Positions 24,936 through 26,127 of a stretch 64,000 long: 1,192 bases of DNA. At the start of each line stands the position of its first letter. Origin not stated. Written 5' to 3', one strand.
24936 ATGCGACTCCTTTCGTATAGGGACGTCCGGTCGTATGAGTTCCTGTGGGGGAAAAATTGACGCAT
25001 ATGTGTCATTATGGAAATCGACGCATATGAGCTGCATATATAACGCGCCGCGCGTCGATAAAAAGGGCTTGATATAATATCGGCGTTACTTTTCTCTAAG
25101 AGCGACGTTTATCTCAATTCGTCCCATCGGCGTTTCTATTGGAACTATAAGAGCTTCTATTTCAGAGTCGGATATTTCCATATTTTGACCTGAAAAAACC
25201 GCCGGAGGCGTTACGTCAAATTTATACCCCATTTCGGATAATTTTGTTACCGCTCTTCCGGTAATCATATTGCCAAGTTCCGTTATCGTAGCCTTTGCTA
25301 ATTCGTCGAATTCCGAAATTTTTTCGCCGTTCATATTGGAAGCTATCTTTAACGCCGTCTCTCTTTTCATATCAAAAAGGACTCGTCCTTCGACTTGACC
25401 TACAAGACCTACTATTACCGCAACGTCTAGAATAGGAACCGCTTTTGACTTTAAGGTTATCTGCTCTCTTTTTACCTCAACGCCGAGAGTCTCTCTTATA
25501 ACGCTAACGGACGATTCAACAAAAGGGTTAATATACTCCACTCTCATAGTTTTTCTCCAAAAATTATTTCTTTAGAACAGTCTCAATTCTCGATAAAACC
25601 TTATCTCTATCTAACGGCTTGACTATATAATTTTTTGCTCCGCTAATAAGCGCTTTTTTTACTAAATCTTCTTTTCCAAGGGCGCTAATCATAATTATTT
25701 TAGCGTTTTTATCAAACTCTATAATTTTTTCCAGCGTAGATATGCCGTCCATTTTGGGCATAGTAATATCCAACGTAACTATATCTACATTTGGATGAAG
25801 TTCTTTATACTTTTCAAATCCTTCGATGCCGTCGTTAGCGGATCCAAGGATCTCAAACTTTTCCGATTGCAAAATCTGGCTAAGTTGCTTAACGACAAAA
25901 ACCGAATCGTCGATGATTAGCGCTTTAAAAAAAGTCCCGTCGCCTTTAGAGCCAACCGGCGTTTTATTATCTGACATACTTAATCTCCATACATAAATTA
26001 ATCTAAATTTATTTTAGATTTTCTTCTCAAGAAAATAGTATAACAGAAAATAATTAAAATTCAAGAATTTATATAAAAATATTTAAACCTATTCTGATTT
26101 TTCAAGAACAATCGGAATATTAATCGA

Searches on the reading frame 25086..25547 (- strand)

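Call 22: search_protein_families(library=pfam, proteins=[window:25086-25547:-])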
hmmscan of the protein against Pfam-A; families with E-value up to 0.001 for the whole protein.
window:25086-25547:- (153 aa): 2 families
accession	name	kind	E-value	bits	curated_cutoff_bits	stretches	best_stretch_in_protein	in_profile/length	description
PF13690.11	CheX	-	3.4e-21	75.5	27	1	42-137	1-93/94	Chemotaxis phosphatase CheX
PF04509.17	CheC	-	1.1e-11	45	22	1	84-118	2-37/38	CheC-like family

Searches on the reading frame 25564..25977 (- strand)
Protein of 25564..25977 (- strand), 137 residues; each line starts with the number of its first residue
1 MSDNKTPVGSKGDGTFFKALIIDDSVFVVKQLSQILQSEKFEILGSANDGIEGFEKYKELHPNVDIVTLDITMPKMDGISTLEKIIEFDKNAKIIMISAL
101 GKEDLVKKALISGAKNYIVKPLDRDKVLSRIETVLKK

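Call 22: search_protein_families(library=pfam, proteins=[window:25564-25977:-])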
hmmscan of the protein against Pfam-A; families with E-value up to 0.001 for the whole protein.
window:25564-25977:- (137 aa): 1 family
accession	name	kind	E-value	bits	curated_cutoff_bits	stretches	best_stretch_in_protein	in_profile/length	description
PF00072.30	Response_reg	-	2.4e-25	89.3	30.2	1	20-131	2-110/111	Response regulator receiver domain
